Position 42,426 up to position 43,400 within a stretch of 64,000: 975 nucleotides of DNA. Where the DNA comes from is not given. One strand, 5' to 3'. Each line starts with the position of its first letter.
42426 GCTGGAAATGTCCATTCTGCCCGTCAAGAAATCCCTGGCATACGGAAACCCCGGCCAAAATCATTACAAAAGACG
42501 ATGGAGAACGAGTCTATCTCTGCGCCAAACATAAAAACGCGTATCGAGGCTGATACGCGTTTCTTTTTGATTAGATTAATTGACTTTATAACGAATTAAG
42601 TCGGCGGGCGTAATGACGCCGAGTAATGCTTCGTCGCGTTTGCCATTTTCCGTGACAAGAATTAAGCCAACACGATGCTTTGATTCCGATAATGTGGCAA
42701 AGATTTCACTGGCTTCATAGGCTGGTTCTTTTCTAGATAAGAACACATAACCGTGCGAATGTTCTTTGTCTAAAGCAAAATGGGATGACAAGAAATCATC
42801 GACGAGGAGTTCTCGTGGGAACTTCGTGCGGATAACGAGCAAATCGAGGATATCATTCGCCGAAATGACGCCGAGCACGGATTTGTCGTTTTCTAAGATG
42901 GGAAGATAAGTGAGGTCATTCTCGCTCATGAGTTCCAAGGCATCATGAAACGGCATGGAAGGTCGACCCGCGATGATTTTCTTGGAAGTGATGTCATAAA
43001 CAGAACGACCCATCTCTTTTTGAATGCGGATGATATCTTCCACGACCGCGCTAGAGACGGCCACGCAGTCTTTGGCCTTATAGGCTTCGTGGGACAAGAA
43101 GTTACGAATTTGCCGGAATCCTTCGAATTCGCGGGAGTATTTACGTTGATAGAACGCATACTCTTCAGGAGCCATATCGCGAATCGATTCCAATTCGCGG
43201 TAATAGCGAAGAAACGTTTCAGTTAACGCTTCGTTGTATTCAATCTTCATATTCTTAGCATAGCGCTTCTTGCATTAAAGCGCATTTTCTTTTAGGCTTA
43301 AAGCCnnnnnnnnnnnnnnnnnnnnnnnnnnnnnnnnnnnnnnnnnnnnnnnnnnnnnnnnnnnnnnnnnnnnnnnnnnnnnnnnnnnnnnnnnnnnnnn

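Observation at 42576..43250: CBS-pair protein whose N-terminal domain carries an Rx4H HEPN-type motif, next to an AbiE module: candidate nucleotide-gated RNase / defence effector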

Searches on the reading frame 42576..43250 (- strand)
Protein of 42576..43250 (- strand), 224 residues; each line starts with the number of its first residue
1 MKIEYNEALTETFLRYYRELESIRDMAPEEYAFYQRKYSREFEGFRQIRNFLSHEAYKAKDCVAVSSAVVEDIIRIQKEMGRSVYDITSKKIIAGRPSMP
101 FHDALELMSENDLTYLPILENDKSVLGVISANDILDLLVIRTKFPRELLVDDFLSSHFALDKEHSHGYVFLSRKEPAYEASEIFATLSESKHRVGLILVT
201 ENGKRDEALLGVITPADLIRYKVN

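Call 3: search_protein_families(library=pfam, proteins=[window:42576-43250:-], max_evalue=1)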
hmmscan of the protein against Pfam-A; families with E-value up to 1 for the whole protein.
window:42576-43250:- (224 aa): 3 families
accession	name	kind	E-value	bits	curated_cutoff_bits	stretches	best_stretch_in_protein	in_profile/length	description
PF00571.33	CBS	-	3.3e-16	59.8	24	2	84-138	1-55/57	CBS domain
PF05990.18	DUF900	-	0.033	14.1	20.5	1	150-221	139-207/232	Alpha/beta hydrolase of unknown function (DUF900)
PF15037.11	IL17_R_N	-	0.33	10.3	27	1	49-87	55-93/389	Interleukin-17 receptor extracellular region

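Call 4: search_protein_families(library=ncbifam, proteins=[window:42576-43250:-], max_evalue=1)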
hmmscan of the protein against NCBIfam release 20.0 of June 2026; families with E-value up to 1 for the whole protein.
window:42576-43250:- (224 aa): 19 families
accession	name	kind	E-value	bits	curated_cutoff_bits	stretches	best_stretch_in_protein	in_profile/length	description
TIGR01302.1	IMP_dehydrog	equivalog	8e-07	28.3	481.5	1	70-135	131-197/450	IMP dehydrogenase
NF011447.0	PRK14869.2-3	equivalog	8.4e-07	27.9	522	1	79-146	65-131/540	putative manganese-dependent inorganic diphosphatase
NF041552.1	TF_PrdR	equivalog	1.3e-05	23.7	795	1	70-140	55-127/577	sigma-54 dependent transcriptional regulator PrdR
NF011448.0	PRK14869.2-4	equivalog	1.6e-05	23.4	562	1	79-139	71-131/563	putative manganese-dependent inorganic diphosphatase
NF053863.1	DS11_antiphage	equivalog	2.6e-05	23.5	260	1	88-160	81-151/305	CBS domain-containing anti-phage protein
TIGR01137.1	cysta_beta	equivalog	3.9e-05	22.5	510.25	1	80-221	336-455/457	cystathionine beta-synthase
NF011442.0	PRK14869.1-4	equivalog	4.4e-05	22.1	400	1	80-143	68-131/543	putative manganese-dependent inorganic diphosphatase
NF038279.1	TF_CBS_SpxR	exception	0.00025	19.9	600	1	70-150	239-317/427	CBS-HotDog domain-containing transcription factor SpxR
NF011445.0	PRK14869.2-1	equivalog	0.0021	16.5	483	1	83-138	69-124/548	putative manganese-dependent inorganic diphosphatase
NF011441.0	PRK14869.1-3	equivalog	0.0034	16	753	1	79-135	65-121/548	putative manganese-dependent inorganic diphosphatase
NF011443.0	PRK14869.1-5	equivalog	0.0036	15.8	335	1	78-136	65-123/546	putative manganese-dependent inorganic diphosphatase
NF053603.1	HhpR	exception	0.0041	16.4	520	1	82-139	222-279/282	CBS domain-containing high hydrostatic pressure regulator HhpR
NF011440.0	PRK14869.1-2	equivalog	0.011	14.4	746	1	82-137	67-122/541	putative manganese-dependent inorganic diphosphatase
NF041630.1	CBS_CbpB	equivalog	0.017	15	125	1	102-145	31-74/143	cyclic-di-AMP-binding protein CbpB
TIGR01186.1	proV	subfamily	0.017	14.3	326.6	1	77-136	237-296/363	betaine/proline/choline family ABC transporter ATP-binding protein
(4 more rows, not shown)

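Call 5: search_protein_families(library=padloc, proteins=[window:42576-43250:-], max_evalue=1)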
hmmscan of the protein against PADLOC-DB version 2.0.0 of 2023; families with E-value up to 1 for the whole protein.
window:42576-43250:- (224 aa): 0 families

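Call 6: find_homologous_proteins(query=window:42576-43250:-, max_evalue=0.001)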
Query window:42576-43250:- (224 aa): 6 proteins with E <= 0.001 among 381 candidates.
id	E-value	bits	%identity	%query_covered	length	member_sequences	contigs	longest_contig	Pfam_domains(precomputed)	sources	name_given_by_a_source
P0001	2.4e-139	480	99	100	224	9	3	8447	PF00571.34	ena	-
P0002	2.5e-120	418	85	100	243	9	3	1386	PF00571.34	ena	-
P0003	9.9e-93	328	96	71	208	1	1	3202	PF00571.34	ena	-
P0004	6.5e-13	67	27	87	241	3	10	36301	PF00571.34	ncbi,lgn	-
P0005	7.0e-13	67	30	87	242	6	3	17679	PF00571.34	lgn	-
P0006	2.1e-6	46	25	95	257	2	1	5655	PF00571.34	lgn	-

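Call 9: find_encoding_contigs(protein=P0004, flank=8000, max_places=5)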
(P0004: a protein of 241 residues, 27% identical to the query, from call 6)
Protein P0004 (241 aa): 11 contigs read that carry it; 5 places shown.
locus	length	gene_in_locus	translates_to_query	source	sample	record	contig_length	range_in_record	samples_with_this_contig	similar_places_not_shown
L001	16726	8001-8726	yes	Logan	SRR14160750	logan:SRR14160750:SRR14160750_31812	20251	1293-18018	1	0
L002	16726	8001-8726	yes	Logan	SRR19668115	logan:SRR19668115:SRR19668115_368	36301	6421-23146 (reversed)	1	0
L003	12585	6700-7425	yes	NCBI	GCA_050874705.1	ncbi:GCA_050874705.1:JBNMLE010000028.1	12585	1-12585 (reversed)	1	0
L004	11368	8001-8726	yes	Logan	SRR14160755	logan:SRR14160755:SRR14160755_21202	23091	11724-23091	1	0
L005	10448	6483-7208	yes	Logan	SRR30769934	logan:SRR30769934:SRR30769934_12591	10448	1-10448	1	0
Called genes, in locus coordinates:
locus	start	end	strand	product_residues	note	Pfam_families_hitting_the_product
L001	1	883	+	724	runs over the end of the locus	?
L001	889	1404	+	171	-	PF00293:NUDIX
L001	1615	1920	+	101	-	PF04993:TfoX_N (weak)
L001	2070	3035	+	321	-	PF27000:PH_gly_zipper, PF09851:SHOCT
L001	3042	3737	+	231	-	PF13240:Zn_Ribbon_1 (weak)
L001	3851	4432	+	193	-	-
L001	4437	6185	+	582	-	PF19789:DUF6273 (faint)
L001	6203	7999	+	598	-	PF20578:aBig_2, PF04231:Endonuclease_1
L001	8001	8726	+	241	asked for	PF00571:CBS (weak)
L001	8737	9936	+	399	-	PF05343:Peptidase_M42 (faint), PF01546:Peptidase_M20, PF07687:M20_dimer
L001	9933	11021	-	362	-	PF01564:Spermine_synth (weak)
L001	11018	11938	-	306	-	PF02129:Peptidase_S15 (weak), PF01738:DLH (faint), PF20434:BD-FAE (faint), PF12146:Hydrolase_4, PF00561:Abhydrolase_1, PF00326:Peptidase_S9, PF02230:Abhydrolase_2 (faint)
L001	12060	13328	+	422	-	PF07786:HGSNAT_cat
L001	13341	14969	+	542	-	PF00501:AMP-binding, PF13193:AMP-binding_C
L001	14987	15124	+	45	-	PF21349:RUBY_RBDX (weak)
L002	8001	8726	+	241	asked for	PF00571:CBS (weak)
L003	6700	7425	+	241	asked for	PF00571:CBS (weak)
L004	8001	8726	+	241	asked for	PF00571:CBS (weak)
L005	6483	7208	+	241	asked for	PF00571:CBS (weak)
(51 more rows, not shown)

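Call 10: find_encoding_contigs(protein=P0005, flank=8000, max_places=4)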
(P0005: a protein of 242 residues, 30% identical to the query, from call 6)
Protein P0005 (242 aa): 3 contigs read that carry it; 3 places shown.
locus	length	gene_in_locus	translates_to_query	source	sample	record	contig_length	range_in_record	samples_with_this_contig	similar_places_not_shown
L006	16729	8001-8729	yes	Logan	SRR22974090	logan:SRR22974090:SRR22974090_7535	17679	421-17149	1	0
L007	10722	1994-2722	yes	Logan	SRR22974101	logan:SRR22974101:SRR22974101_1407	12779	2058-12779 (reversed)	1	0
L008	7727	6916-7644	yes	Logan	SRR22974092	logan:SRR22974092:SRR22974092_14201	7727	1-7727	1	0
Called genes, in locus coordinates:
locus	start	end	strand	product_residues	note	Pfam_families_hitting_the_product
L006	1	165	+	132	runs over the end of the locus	-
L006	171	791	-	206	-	PF01381:HTH_3 (weak), PF13443:HTH_26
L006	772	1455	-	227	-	PF13151:DUF3990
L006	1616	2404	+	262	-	PF09851:SHOCT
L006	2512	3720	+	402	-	PF12102:MrcB_N, PF13020:NOV_C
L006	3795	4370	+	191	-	-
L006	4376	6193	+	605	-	-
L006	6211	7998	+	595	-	PF20578:aBig_2, PF04231:Endonuclease_1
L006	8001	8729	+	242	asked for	PF00571:CBS (faint)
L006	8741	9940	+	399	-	PF05343:Peptidase_M42 (faint), PF01546:Peptidase_M20, PF07687:M20_dimer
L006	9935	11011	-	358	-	PF01564:Spermine_synth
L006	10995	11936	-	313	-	PF01738:DLH (faint), PF02129:Peptidase_S15 (faint), PF12146:Hydrolase_4, PF20434:BD-FAE, PF00561:Abhydrolase_1, PF12697:Abhydrolase_6 (weak), PF00326:Peptidase_S9, PF02230:Abhydrolase_2 (faint)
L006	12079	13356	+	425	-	PF07786:HGSNAT_cat (weak)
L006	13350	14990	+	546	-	PF00501:AMP-binding, PF13193:AMP-binding_C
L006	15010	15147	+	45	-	PF21349:RUBY_RBDX (weak)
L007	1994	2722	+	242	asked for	PF00571:CBS (faint)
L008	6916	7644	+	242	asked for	PF00571:CBS (faint)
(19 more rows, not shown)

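Call 12: find_encoding_contigs(protein=P0006, flank=8000, max_places=4)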
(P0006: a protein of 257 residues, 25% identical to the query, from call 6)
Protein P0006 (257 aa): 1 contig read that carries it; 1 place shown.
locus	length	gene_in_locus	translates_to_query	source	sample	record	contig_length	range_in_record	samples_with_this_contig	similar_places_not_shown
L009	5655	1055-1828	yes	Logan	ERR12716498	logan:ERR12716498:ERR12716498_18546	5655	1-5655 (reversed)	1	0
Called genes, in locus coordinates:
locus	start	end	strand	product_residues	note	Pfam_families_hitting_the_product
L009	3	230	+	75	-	?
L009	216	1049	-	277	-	-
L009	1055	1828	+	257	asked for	PF00571:CBS (faint)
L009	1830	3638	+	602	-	PF00664:ABC_membrane, PF00005:ABC_tran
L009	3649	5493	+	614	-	PF00664:ABC_membrane, PF00005:ABC_tran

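Call 23: predict_structure(alignment_id=A2)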
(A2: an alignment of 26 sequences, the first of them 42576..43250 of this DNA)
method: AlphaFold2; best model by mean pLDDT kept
length: 224 residues; sequences in the alignment: 26
mean_pLDDT: 91.5   pTM: 0.84
mean pLDDT of the five models: 91.5, 90.9, 90.9, 89.2, 89.0
residues with pLDDT >= 90: 174; 70-90: 36; 50-70: 12; < 50: 2
segments of 3 or more residues with pLDDT < 50: none
pLDDT, mean of each block of 10 residues (from residue 1): 86 96 97 97 95 64 84 97 96 97 97 96 94 93 92 95 87 97 83 91 97 92 68
secondary structure, 60 per line:
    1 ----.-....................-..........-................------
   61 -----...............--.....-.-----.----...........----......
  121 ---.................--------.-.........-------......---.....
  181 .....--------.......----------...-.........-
elements in order: H7-26 H28-37 H39-54 H67-80 H84-87 H101-110 E115-120 E124-130 H131-140 H151-158 E167-172 H177-185 E194-200 E211-213 H215-223

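Call 30: fold_search(model_id=the predicted structure, library=pdb)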
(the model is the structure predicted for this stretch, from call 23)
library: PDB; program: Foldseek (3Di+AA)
matches with E <= 10: 484; with E <= 0.001: 397
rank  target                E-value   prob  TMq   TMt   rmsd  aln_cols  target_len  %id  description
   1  2p9m_C                1.4e-10  1.00  0.49  0.80   3.1       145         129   19  Crystal structure of conserved hypothetical protein MJ0922 from Methanocaldococcus jannaschii DSM 2661 (released 2007-07-03)
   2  2p9m_D                1.7e-10  1.00  0.48  0.78   3.1       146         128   19  Crystal structure of conserved hypothetical protein MJ0922 from Methanocaldococcus jannaschii DSM 2661 (released 2007-07-03)
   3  2p9m_B                3.8e-10  1.00  0.48  0.79   3.0       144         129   19  Crystal structure of conserved hypothetical protein MJ0922 from Methanocaldococcus jannaschii DSM 2661 (released 2007-07-03)
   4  2p9m_A                8.3e-10  1.00  0.48  0.79   3.1       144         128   20  Crystal structure of conserved hypothetical protein MJ0922 from Methanocaldococcus jannaschii DSM 2661 (released 2007-07-03)
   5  4gqy_D                4.8e-09  1.00  0.46  0.74   3.9       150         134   23  Crystal structure of CBSX2 in complex with AMP (released 2013-07-24)
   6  9s4v_C                5.5e-09  1.00  0.49  0.54   2.7       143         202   21  AcuB from Bacillus subtilis with AMP and ADP (released 2026-02-25)
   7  2v8q_E                6.2e-09  1.00  0.49  0.38  14.7       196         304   13  Crystal structure of the regulatory fragment of mammalian AMPK in complexes with AMP (released 2007-09-25)
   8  9s4z_B                6.7e-09  1.00  0.46  0.52   3.1       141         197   20  AcuB from Geobacillus stearothermophilus with AMP and ADP (released 2026-02-25)
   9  9s52_B                6.7e-09  1.00  0.47  0.52   3.1       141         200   20  AcuB from Geobacillus stearothermophilus with AMP (released 2026-02-25)
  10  2yzi_A                6.7e-09  1.00  0.48  0.77   2.8       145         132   21  Crystal structure of uncharacterized conserved protein from Pyrococcus horikoshii (released 2007-11-06)
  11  5g5x_A                7.6e-09  1.00  0.43  0.77   2.8       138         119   22  CBS domain tandem of site-2 protease from Archaeoglobus fulgidus in complex with llama Nanobody - nucleotide-bound for (released 2017-05-24)
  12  3k2v_A                7.6e-09  1.00  0.45  0.73   3.8       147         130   22  Structure of the CBS pair of a putative D-arabinose 5-phosphate isomerase from Klebsiella pneumoniae subsp. pneumoniae (released 2009-12-22)
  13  2yzi_B                8.1e-09  1.00  0.47  0.72   3.2       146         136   22  Crystal structure of uncharacterized conserved protein from Pyrococcus horikoshii (released 2007-11-06)
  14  9s4v_B                9.8e-09  1.00  0.48  0.49   3.4       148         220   20  AcuB from Bacillus subtilis with AMP and ADP (released 2026-02-25)
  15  9s4v_A                9.8e-09  1.00  0.48  0.49   3.4       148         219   20  AcuB from Bacillus subtilis with AMP and ADP (released 2026-02-25)
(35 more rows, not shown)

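Call 49: find_encoding_contigs(protein=P0001, flank=8000, max_places=3)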
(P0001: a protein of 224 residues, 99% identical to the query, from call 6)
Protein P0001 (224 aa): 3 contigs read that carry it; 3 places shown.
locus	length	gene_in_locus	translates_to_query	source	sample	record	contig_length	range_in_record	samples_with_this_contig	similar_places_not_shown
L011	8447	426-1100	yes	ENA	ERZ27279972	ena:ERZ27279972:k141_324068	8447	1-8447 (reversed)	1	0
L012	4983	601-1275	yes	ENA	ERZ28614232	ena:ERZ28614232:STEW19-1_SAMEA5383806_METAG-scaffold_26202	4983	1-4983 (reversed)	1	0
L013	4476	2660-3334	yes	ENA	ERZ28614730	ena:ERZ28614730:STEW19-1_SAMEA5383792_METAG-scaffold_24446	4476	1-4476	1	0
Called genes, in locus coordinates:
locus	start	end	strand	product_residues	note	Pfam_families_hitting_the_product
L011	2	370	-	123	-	?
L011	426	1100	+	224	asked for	PF00571:CBS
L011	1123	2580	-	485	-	-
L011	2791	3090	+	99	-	PF03551:PadR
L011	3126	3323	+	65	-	-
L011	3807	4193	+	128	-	-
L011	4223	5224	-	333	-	PF01368:DHH, PF02272:DHHA1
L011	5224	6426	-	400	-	PF00871:Acetate_kinase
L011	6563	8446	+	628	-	?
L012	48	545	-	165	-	-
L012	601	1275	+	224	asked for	PF00571:CBS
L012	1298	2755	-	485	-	-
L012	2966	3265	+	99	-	PF03551:PadR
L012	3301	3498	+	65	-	-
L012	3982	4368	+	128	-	-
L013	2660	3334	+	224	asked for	PF00571:CBS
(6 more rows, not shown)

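Call 52: find_related_loci(query=window:42576-43250:-, collection=genome_contigs, flank=10000)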
Query window:42576-43250:- (224 aa) in genome_contigs; peptide patterns used: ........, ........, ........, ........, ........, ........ (x = any residue, [..] = any of these).
80 stretches matched a pattern; 2 encode a relative of the query (tblastn E <= 1e-3); 2 distinct loci.
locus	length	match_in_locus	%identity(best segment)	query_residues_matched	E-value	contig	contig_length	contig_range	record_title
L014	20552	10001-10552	25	36-219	7e-8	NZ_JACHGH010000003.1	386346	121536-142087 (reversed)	Salirhabdus euzebyi strain DSM 19612 Ga0415341_03, whole genome shotgun sequence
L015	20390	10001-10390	25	78-218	2e-5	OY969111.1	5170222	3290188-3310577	MAG: uncultured Acidobacteriota bacterium isolate MFD01916.bin.c.3 genome assembly, chromosome: 1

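Call 57: search_protein_families(library=ncbifam, proteins=[L014:9845-10579:+, P0004, P0006], max_evalue=0.01)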
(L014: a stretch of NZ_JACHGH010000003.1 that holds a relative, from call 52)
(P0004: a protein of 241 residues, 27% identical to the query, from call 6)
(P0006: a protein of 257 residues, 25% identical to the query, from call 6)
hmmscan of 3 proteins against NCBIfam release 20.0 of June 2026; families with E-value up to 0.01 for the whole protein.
L014:9845-10579:+ (244 aa): 4 families
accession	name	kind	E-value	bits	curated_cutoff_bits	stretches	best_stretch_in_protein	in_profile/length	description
NF011440.0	PRK14869.1-2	equivalog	6.5e-05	21.7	746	1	93-162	232-303/541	putative manganese-dependent inorganic diphosphatase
NF011443.0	PRK14869.1-5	equivalog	0.0038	15.7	335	1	63-162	212-309/546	putative manganese-dependent inorganic diphosphatase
NF041630.1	CBS_CbpB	equivalog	0.0041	17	125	1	95-181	4-91/143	cyclic-di-AMP-binding protein CbpB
TIGR01302.1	IMP_dehydrog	equivalog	0.0094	14.9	481.5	0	179-235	85-135/450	IMP dehydrogenase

P0004 (241 aa): 8 families
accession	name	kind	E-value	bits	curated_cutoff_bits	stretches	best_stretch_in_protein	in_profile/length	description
NF053863.1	DS11_antiphage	equivalog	1.2e-08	34.5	260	1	108-235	83-188/305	CBS domain-containing anti-phage protein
TIGR01137.1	cysta_beta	equivalog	9.1e-06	24.6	510.25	1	108-236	346-453/457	cystathionine beta-synthase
NF011440.0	PRK14869.1-2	equivalog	2.4e-05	23.2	746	1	55-156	202-298/541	putative manganese-dependent inorganic diphosphatase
NF041630.1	CBS_CbpB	equivalog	0.00061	19.7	125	1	103-194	14-100/143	cyclic-di-AMP-binding protein CbpB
NF011443.0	PRK14869.1-5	equivalog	0.00074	18.1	335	1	106-154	254-302/546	putative manganese-dependent inorganic diphosphatase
NF053603.1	HhpR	exception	0.0015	17.8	520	1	113-167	74-131/282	CBS domain-containing high hydrostatic pressure regulator HhpR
NF038279.1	TF_CBS_SpxR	exception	0.0016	17.3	600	1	108-201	257-347/427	CBS-HotDog domain-containing transcription factor SpxR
TIGR01302.1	IMP_dehydrog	equivalog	0.0021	17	481.5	0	101-159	146-203/450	IMP dehydrogenase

P0006 (257 aa): 0 families

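Call 59: search_solved_structures(query=A2, max_evalue=0.001)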
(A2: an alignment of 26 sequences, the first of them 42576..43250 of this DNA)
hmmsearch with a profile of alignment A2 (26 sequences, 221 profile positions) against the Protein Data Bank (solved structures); distinct sequences matched with E-value up to 0.001: 99 (the best 60 are shown).
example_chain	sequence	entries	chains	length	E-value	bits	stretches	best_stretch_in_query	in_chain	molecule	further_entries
3kh5_A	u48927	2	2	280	8.5e-33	117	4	82-137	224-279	protein MJ1225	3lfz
9znf_5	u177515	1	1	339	3.4e-26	95.5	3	74-137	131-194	CBS domain-containing protein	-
9e6q_3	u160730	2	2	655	5.6e-21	78.4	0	83-145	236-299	Putative signal-transduction protein with CBS domains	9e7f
2yzq_A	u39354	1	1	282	1.8e-20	76.7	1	78-141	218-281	Putative uncharacterized protein PH1780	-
9sr9_H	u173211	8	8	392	2.8e-19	72.8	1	81-134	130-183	Dehydrogenase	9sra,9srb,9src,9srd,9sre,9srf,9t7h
9znf_4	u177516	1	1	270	1.8e-17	66.9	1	81-136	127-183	CBS domain-containing protein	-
9zni_6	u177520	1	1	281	4.3e-17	65.7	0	86-151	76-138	CBS domain-containing protein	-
3kpb_A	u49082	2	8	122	5.9e-16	62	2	71-137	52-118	Uncharacterized protein MJ0100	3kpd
3kpc_A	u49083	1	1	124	6.2e-16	61.9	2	72-137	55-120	Uncharacterized protein MJ0100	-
4rer_G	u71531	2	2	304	3e-15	59.6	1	88-154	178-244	5'-AMP-activated protein kinase subunit gamma-1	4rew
4cfe_E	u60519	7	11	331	3.1e-15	59.6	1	88-154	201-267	5'-AMP-ACTIVATED PROTEIN KINASE SUBUNIT GAMMA-1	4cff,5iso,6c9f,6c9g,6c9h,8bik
7jhg_G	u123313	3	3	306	3.2e-15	59.6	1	88-154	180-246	5'-AMP-activated protein kinase subunit gamma-1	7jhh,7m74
4zhx_E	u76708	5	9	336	3.4e-15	59.5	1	88-154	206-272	5'-AMP-activated protein kinase subunit gamma-1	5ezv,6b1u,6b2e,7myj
7jij_G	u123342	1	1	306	3.5e-15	59.4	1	88-154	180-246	5'-AMP-activated protein kinase subunit gamma-1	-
4gqy_A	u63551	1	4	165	5.5e-15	58.8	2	86-146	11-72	CBS domain-containing protein CBSX2, chloroplastic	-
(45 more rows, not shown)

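Call 67: find_related_loci(query=A4, collection=metagenome_contigs, flank=10000)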
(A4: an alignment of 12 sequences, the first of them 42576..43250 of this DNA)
Query A4 (224 aa) in metagenome_contigs; peptide patterns used: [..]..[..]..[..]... (x = any residue, [..] = any of these).
571 stretches matched a pattern; 3 encode a relative of the query (tblastn E <= 1e-3); 3 distinct loci.
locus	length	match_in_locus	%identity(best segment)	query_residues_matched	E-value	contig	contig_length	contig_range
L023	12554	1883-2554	100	1-224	3e-151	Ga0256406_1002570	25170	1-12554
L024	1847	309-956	39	2-220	8e-44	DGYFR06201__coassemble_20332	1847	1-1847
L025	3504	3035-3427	37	5-137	2e-21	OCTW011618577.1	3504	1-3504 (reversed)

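Call 68: find_related_loci(query=A4, collection=viral_contigs, flank=8000)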
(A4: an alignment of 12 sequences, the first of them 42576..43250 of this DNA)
Query A4 (224 aa) in viral_contigs; peptide patterns used: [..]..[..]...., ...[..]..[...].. (x = any residue, [..] = any of these).
91 stretches matched a pattern, but none encodes a relative of the query by tblastn (E <= 1e-3).
